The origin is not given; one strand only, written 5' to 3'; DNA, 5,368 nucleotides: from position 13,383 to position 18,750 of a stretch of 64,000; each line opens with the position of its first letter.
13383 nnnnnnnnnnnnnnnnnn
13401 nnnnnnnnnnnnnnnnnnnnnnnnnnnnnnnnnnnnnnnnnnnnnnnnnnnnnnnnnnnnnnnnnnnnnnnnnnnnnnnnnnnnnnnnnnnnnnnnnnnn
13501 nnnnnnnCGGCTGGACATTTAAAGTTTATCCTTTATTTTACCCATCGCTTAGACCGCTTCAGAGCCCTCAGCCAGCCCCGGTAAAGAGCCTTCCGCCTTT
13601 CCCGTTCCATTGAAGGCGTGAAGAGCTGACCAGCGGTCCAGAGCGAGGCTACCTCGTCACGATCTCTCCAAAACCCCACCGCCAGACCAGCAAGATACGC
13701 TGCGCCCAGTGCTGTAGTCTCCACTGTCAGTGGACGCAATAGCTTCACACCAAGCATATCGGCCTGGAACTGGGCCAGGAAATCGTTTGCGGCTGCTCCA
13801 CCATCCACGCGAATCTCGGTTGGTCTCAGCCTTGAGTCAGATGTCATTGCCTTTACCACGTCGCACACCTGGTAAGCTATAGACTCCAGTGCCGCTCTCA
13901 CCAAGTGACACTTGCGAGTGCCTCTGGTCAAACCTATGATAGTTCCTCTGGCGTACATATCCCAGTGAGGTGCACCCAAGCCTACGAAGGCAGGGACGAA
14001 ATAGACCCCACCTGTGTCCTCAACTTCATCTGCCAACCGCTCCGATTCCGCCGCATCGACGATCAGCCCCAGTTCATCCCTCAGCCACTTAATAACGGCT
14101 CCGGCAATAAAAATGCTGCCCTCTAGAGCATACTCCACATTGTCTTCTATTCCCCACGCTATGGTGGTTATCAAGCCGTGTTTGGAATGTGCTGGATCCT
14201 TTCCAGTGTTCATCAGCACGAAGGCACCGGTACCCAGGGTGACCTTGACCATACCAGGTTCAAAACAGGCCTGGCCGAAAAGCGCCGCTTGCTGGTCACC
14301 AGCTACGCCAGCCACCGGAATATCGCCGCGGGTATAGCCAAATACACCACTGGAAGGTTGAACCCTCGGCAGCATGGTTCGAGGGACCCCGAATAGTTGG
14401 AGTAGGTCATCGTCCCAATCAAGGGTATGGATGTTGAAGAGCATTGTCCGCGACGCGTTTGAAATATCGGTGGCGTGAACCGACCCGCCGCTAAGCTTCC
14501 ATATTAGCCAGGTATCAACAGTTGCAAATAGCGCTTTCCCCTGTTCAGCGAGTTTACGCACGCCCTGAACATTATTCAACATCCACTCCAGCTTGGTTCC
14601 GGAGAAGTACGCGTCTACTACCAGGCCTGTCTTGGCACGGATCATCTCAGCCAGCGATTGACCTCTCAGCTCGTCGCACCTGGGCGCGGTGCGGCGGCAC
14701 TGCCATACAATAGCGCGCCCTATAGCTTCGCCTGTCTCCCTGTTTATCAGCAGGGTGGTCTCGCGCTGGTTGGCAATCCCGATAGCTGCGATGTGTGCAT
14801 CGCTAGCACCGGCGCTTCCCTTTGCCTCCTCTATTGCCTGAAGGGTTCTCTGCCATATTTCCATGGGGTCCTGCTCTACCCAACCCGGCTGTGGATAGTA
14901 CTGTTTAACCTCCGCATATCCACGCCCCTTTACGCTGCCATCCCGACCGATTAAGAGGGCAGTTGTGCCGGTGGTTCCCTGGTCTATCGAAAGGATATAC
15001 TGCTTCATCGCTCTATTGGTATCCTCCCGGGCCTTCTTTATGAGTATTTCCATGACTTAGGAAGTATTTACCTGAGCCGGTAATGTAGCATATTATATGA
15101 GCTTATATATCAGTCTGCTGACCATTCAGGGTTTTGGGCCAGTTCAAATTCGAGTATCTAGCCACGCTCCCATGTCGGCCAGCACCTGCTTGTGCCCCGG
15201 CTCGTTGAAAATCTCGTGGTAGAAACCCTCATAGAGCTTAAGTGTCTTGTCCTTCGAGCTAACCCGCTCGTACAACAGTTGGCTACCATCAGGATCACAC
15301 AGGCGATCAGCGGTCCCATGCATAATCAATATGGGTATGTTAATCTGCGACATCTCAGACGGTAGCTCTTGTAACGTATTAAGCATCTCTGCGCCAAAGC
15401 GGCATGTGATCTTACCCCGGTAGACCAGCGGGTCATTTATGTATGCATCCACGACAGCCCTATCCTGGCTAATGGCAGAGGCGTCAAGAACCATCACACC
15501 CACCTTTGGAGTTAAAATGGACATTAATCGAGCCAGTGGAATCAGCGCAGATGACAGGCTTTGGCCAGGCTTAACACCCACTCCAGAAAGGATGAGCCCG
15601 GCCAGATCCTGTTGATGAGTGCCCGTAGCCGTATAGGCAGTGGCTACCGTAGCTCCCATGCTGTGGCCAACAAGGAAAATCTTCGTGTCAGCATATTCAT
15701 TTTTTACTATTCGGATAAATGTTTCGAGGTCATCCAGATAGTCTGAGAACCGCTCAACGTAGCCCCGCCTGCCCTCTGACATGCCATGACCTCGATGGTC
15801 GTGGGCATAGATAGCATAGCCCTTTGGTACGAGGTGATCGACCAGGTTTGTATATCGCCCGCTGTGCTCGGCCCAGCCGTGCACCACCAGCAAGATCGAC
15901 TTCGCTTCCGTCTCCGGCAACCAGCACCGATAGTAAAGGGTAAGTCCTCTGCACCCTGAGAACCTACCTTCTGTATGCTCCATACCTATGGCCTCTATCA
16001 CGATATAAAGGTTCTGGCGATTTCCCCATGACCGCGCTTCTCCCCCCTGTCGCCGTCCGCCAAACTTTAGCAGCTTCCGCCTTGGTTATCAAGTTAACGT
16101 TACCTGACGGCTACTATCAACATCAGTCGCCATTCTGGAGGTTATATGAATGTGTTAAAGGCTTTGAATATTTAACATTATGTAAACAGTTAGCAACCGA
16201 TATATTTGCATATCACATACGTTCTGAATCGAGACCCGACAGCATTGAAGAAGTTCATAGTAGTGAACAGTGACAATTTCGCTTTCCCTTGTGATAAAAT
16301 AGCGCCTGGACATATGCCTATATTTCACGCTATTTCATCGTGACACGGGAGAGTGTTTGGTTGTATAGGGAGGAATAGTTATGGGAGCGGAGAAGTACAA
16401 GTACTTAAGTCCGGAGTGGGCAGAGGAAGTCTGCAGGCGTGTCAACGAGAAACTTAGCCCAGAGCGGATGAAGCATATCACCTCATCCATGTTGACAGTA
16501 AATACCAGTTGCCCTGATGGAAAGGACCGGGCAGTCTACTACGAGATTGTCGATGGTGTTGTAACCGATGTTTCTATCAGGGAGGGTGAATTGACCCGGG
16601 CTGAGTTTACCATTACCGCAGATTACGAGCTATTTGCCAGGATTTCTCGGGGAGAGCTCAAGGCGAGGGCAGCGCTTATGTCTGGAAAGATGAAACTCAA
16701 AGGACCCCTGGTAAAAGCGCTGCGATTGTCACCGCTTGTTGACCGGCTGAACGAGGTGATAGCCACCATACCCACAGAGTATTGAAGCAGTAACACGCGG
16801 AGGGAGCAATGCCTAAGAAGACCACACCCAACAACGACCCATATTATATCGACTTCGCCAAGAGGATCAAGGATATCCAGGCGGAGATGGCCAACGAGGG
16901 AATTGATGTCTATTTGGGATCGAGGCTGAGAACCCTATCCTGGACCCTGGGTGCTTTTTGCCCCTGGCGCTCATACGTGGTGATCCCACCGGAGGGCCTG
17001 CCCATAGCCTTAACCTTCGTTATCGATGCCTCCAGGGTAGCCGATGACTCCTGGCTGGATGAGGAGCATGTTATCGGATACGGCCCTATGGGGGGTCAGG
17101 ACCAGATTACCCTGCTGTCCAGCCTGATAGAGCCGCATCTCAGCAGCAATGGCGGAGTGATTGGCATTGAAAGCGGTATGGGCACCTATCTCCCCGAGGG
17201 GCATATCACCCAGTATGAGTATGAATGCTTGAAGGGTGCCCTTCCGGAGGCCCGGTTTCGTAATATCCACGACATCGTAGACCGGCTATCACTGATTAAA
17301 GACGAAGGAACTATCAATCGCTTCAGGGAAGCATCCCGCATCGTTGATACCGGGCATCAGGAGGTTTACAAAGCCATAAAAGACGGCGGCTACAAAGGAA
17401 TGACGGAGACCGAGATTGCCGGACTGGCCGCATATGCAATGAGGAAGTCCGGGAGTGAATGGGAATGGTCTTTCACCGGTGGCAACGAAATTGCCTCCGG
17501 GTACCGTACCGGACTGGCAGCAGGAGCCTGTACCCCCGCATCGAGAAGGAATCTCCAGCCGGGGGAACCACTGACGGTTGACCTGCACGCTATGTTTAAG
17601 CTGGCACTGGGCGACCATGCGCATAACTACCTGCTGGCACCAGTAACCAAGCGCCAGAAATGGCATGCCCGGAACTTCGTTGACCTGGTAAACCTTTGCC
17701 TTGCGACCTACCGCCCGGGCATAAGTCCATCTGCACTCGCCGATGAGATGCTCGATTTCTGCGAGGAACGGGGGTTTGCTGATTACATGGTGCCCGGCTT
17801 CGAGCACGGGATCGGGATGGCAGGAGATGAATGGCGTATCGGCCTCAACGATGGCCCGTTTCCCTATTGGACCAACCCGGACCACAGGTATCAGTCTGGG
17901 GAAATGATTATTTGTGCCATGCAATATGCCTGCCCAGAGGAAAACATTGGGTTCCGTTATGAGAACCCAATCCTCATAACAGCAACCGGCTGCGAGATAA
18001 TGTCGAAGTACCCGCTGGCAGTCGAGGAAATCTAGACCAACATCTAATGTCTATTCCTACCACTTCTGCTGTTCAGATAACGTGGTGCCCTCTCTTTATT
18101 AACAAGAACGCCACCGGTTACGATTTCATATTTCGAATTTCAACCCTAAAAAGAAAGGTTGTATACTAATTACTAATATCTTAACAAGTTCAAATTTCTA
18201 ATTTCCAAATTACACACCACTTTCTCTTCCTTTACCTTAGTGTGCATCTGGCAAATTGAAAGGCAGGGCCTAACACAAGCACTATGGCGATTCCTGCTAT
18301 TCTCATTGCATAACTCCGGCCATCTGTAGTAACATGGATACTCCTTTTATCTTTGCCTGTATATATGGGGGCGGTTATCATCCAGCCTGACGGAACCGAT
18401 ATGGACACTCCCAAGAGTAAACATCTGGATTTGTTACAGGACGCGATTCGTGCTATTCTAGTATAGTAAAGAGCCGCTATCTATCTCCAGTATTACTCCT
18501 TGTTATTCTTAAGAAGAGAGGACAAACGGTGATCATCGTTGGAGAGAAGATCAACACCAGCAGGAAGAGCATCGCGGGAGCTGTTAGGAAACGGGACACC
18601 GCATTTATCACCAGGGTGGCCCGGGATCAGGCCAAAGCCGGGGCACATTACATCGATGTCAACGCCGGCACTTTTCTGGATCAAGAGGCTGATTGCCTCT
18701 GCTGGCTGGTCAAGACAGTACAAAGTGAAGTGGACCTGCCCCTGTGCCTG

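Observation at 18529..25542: Complete non-pyrrolysine MttB-type methyltransferase system with two divergent tandem MttB paralogs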

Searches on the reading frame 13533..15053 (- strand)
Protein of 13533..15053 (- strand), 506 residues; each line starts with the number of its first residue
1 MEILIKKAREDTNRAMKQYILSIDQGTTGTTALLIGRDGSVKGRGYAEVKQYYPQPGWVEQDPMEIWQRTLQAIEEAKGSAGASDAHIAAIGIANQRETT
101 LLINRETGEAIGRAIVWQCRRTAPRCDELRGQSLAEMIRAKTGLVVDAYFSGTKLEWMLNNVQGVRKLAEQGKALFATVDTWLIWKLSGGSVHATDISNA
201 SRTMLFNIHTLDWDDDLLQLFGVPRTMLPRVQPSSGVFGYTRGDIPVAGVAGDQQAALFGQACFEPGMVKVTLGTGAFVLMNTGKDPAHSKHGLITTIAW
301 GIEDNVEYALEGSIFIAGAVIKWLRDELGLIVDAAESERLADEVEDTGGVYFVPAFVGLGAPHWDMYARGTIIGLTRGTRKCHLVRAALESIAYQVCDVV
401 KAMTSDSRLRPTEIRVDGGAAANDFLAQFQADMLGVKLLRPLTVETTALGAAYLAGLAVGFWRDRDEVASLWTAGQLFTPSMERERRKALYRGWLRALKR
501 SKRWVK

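Call 10: search_protein_families(library=pfam, proteins=[window:13533-15053:-])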
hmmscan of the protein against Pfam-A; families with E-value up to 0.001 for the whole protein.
window:13533-15053:- (506 aa): 2 families
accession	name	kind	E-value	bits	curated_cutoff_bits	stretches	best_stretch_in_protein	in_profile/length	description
PF00370.27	FGGY_N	-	1.9e-70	237.7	28.8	1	19-260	1-245/245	FGGY family of carbohydrate kinases, N-terminal domain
PF02782.22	FGGY_C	-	5.5e-46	157.3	27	1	270-458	2-197/198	FGGY family of carbohydrate kinases, C-terminal domain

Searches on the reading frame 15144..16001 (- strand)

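Call 10: search_protein_families(library=pfam, proteins=[window:15144-16001:-])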
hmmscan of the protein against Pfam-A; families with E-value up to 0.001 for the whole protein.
window:15144-16001:- (285 aa): 14 families
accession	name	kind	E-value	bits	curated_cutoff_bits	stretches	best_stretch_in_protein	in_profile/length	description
PF12146.15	Hydrolase_4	-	6.4e-79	265.1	27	1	32-268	2-238/239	Serine aminopeptidase, S33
PF00561.26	Abhydrolase_1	-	1.3e-21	77.8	25.8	1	37-152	3-112/245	alpha/beta hydrolase fold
PF12697.13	Abhydrolase_6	-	2.3e-15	58.3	26.3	1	37-240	1-184/217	Alpha/beta hydrolase family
PF20408.4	Abhydrolase_11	-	7e-07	29.6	27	1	44-141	14-107/193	Alpha/beta hydrolase domain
PF02129.25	Peptidase_S15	-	4e-06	27.2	23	1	21-130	4-119/262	X-Pro dipeptidyl-peptidase (S15 family)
PF02230.22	Abhydrolase_2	-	4.9e-06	27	23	0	91-154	89-151/217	Phospholipase/Carboxylesterase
PF20434.5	BD-FAE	-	1.4e-05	25.1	26.8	0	37-128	16-111/215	BD-FAE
PF01738.24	DLH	-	2.6e-05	24.3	21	0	208-269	130-193/217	Dienelactone hydrolase family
PF07819.20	PGAP1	-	0.00012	22.3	24.3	1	81-134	64-119/233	PGAP1-like alpha/beta domain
PF01674.24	Lipase_2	-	0.00031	20.8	20.3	1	38-128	5-97/219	Lipase (class 2)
PF03959.19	FSH1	-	0.00037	20.7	21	0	110-254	105-193/211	Serine hydrolase (FSH1)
PF01764.32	Lipase_3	-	0.00054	20.3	22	1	80-124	37-81/140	Lipase (class 3)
PF12695.13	Abhydrolase_5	-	0.00075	19.8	27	0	101-168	51-112/164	Alpha/beta hydrolase family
PF05990.18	DUF900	-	0.00098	19.1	20.5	0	90-121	78-109/232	Alpha/beta hydrolase of unknown function (DUF900)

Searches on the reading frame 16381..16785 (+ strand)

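Call 10: search_protein_families(library=pfam, proteins=[window:16381-16785:+])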
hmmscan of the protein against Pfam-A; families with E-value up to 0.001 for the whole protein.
window:16381-16785:+ (134 aa): 1 family
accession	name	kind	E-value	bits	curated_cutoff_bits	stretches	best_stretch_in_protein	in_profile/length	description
PF02036.22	SCP2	-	5e-08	33.7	21.3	1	64-121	44-101/101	SCP-2 sterol transfer family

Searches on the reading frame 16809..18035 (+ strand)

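Call 3: search_protein_families(library=pfam, proteins=[window:16809-18035:+])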
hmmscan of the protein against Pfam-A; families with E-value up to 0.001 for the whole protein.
window:16809-18035:+ (408 aa): 2 families
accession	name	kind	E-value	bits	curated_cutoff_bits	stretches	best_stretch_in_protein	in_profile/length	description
PF00557.29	Peptidase_M24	-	3.8e-21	76.3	23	1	171-392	2-208/208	Metallopeptidase family M24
PF01321.24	Creatinase_N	-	5.5e-05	24.1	22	1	19-160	1-125/128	Creatinase/Prolidase N-terminal domain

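Call 4: search_protein_families(library=ncbifam, proteins=[window:16809-18035:+])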
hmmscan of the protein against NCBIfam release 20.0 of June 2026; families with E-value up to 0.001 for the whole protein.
window:16809-18035:+ (408 aa): 5 families
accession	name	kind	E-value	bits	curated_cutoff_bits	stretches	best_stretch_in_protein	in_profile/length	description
TIGR02993.1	ectoine_eutD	equivalog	3e-14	52.9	613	1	15-199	10-194/391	ectoine hydrolase DoeA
NF040821.1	dipep_PepQ_Arch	equivalog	5.7e-14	51.9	630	1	148-344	107-294/346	Xaa-Pro dipeptidase PepQ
NF007310.0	PRK09795.1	equivalog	2.1e-13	49.8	393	1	152-402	116-352/361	aminopeptidase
NF038259.1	ectoine_DoeA_2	exception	3e-07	29.5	575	1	16-261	14-241/386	ectoine hydrolase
NF043017.1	DimsulpropLyDddP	equivalog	0.00014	20.8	600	1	155-403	197-438/443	dimethylsulfonioproprionate lyase DddP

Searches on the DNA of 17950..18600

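Call 48: search_rna_families(source=window, start=17950, end=18600, threshold=evalue, max_evalue=1)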
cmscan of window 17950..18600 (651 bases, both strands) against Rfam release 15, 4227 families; matches with E-value up to 1: 0.
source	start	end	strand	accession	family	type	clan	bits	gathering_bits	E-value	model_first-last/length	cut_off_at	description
